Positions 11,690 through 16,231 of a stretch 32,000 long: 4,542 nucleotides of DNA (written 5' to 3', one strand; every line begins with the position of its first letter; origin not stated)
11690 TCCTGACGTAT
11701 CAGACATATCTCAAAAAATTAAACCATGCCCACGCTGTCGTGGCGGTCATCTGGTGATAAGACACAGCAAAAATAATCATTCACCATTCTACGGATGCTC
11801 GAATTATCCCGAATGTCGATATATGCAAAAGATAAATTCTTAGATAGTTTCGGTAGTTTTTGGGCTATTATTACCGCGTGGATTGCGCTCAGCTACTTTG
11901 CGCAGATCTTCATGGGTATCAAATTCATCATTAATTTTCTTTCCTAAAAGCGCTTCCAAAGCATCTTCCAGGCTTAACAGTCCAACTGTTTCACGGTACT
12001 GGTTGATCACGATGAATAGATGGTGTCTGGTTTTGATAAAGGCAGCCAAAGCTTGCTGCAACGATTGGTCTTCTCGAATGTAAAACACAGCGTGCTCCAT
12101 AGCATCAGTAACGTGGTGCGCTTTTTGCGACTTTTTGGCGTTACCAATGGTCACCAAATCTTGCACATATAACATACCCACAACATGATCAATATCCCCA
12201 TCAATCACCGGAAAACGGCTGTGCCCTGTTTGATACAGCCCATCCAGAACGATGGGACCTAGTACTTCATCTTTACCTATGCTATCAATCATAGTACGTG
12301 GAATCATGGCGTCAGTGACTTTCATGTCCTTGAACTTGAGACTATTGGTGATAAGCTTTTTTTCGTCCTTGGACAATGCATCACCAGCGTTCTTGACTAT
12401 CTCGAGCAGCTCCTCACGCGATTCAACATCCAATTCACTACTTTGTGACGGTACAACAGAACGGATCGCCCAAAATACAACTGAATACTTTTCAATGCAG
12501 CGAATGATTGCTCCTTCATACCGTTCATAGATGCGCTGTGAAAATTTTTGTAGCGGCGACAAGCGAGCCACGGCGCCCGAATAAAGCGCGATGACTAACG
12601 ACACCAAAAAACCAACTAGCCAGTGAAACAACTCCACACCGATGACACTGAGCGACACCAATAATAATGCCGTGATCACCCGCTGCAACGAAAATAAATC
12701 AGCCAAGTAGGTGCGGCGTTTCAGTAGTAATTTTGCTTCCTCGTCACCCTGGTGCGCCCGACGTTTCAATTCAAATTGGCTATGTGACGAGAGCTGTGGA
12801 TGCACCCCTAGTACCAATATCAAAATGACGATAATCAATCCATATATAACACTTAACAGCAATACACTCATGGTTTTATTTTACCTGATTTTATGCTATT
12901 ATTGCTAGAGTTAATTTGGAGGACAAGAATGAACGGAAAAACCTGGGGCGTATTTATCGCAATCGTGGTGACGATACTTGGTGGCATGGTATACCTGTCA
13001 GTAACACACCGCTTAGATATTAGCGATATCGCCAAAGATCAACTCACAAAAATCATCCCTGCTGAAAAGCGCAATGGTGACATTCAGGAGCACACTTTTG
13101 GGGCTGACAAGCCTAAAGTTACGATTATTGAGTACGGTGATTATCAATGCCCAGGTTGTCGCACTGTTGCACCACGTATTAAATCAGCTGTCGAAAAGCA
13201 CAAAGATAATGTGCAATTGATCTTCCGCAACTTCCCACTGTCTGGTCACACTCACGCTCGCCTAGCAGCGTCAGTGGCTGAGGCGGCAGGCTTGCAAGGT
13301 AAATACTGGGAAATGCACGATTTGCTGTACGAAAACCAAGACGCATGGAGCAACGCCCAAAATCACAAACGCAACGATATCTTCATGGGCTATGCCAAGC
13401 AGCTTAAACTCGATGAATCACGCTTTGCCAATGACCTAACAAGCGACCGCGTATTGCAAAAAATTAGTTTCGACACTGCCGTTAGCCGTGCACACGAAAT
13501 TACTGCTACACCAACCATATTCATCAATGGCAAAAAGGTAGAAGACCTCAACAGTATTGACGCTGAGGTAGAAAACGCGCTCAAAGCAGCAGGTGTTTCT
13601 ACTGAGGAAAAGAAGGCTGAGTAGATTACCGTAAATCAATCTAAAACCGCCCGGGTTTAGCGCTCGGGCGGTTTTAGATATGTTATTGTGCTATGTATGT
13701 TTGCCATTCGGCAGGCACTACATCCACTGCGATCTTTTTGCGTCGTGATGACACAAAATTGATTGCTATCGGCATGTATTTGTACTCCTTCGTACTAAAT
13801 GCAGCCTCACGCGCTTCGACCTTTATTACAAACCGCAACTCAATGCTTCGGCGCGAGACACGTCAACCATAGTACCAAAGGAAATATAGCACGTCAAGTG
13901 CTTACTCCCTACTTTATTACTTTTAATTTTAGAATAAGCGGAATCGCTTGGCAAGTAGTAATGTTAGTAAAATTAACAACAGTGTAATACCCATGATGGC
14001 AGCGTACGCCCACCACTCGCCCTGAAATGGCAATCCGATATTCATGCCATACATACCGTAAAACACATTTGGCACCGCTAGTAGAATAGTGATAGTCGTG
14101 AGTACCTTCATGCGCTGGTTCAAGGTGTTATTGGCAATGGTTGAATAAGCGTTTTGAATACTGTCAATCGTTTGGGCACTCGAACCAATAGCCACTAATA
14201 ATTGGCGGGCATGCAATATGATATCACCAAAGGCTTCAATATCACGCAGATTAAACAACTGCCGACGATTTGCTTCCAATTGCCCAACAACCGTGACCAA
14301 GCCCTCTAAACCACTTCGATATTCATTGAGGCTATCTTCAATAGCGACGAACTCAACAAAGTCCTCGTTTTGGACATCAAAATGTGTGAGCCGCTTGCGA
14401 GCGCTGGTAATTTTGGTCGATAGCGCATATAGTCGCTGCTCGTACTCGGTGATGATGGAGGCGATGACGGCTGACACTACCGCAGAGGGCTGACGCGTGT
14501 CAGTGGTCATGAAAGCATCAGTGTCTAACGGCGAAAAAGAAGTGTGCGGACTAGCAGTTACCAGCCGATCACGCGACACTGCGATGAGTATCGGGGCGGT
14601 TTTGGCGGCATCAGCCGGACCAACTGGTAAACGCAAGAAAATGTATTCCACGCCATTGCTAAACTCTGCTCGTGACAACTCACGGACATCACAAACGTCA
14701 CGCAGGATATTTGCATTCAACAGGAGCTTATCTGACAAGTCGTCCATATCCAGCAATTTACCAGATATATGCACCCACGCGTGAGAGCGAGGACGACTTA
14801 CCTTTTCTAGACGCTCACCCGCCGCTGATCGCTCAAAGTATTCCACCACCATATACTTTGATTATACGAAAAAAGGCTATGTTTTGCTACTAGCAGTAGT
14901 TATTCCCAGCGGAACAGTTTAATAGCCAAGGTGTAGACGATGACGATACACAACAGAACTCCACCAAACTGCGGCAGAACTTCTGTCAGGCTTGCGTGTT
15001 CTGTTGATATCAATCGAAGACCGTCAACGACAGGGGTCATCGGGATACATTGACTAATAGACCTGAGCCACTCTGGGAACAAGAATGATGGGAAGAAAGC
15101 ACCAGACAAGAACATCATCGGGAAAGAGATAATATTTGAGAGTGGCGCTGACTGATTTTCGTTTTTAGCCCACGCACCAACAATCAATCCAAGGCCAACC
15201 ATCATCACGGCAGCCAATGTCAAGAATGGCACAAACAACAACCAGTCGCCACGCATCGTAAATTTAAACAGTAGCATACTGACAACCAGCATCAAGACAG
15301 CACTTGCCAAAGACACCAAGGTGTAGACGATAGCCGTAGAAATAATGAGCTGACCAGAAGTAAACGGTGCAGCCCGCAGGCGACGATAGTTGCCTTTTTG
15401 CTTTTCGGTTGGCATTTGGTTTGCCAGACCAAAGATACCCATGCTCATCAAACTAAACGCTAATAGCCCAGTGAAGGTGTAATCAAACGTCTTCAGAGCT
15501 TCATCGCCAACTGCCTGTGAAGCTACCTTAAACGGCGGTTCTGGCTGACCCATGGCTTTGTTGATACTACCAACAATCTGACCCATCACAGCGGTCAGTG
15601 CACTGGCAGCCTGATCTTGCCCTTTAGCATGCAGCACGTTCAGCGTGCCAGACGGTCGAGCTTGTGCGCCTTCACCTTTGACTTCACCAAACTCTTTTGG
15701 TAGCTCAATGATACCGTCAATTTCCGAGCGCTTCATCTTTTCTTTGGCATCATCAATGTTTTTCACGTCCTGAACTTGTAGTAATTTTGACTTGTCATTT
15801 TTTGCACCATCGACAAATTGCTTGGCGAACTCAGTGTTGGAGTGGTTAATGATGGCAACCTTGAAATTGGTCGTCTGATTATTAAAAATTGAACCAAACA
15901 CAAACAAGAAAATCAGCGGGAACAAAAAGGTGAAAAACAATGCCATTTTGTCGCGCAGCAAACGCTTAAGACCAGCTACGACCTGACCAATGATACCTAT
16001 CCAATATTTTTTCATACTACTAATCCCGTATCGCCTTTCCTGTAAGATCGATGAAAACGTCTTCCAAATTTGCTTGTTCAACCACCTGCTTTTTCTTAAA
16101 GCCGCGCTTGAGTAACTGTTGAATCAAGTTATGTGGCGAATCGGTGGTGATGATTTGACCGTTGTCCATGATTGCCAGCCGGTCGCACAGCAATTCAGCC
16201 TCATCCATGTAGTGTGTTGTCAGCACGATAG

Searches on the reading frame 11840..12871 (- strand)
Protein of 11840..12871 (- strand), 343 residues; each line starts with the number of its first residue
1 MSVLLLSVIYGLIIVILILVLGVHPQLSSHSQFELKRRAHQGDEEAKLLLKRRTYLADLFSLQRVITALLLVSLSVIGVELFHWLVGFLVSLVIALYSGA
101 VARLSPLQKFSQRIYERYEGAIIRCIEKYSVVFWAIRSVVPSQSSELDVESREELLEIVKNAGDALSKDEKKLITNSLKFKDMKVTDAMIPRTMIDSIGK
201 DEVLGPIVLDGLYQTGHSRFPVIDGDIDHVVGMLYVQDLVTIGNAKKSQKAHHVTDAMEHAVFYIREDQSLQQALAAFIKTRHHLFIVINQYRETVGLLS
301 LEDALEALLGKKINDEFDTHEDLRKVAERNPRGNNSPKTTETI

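Call 65: search_protein_families(library=pfam, proteins=[window:11840-12871:-], max_evalue=0.001)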
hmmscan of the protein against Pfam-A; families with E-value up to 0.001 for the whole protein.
window:11840-12871:- (343 aa): 1 family
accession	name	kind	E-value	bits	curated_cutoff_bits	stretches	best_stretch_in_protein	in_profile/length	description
PF00571.33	CBS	-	5.5e-13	49.5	24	1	254-309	1-56/57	CBS domain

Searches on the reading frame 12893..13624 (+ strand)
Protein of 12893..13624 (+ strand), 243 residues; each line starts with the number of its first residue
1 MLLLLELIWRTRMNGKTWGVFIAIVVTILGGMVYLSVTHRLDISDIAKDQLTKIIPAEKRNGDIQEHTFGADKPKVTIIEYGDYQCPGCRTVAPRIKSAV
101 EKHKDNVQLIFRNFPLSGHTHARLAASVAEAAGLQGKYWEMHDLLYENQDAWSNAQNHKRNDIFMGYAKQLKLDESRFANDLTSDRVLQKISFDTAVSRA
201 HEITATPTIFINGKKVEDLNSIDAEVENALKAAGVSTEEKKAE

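Call 65: search_protein_families(library=pfam, proteins=[window:12893-13624:+], max_evalue=0.001)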
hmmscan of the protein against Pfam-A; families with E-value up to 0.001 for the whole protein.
window:12893-13624:+ (243 aa): 4 families
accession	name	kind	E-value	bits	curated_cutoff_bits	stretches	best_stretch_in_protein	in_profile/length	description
PF13462.12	Thioredoxin_4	-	2.7e-26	93.2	23.2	1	65-223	4-157/165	Thioredoxin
PF01323.26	DSBA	-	9.4e-14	52.1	25.6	1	77-223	1-184/191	DSBA-like thioredoxin domain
PF13743.12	Thioredoxin_5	-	1.7e-08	34.9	27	1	113-219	68-171/186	Thioredoxin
PF00085.26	Thioredoxin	-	0.00016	22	23.5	0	74-109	18-53/103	Thioredoxin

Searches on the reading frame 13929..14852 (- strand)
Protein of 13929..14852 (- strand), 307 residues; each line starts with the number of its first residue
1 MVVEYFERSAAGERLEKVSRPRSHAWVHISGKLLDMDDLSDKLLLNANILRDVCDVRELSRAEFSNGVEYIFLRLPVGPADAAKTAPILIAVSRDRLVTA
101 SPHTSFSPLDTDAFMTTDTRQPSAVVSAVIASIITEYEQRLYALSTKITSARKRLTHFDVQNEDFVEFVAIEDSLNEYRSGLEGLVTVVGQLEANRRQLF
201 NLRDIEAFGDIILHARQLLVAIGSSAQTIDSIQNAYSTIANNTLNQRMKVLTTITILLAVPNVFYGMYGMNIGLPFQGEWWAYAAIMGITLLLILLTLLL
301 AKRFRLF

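Call 65: search_protein_families(library=pfam, proteins=[window:13929-14852:-], max_evalue=0.001)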
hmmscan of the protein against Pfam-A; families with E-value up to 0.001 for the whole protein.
window:13929-14852:- (307 aa): 1 family
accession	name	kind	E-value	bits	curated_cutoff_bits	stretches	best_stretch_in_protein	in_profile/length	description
PF01544.23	CorA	-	3.2e-33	115.7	27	1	24-303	4-292/292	CorA-like Mg2+ transporter protein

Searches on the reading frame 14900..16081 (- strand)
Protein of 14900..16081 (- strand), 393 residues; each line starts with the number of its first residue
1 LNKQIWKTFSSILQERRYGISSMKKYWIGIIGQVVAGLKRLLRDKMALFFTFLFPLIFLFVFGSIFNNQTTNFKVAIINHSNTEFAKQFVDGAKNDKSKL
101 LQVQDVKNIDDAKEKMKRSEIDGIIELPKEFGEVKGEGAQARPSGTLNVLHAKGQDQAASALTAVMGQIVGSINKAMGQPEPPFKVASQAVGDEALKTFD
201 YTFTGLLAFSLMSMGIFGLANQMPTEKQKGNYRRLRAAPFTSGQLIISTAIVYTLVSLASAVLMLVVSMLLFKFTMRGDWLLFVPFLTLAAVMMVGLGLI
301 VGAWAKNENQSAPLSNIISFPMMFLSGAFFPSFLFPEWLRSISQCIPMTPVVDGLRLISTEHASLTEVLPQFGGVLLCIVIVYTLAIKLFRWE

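Call 65: search_protein_families(library=pfam, proteins=[window:14900-16081:-], max_evalue=0.001)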
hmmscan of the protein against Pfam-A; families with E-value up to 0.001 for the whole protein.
window:14900-16081:- (393 aa): 4 families
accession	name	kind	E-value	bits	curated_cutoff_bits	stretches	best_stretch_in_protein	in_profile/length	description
PF12698.13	ABC2_membrane_3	-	3.3e-45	155.1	31.6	1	47-387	3-346/347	ABC-2 family transporter protein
PF01061.29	ABC2_membrane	-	6.6e-30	104.7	26.9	1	194-357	51-208/211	ABC-2 type transporter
PF12679.13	ABC2_membrane_2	-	2e-05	24.4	27.2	1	38-328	8-201/283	ABC-2 family transporter protein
PF12730.13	ABC2_membrane_4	-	0.00069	20.1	27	1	204-301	54-156/179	ABC-2 family transporter protein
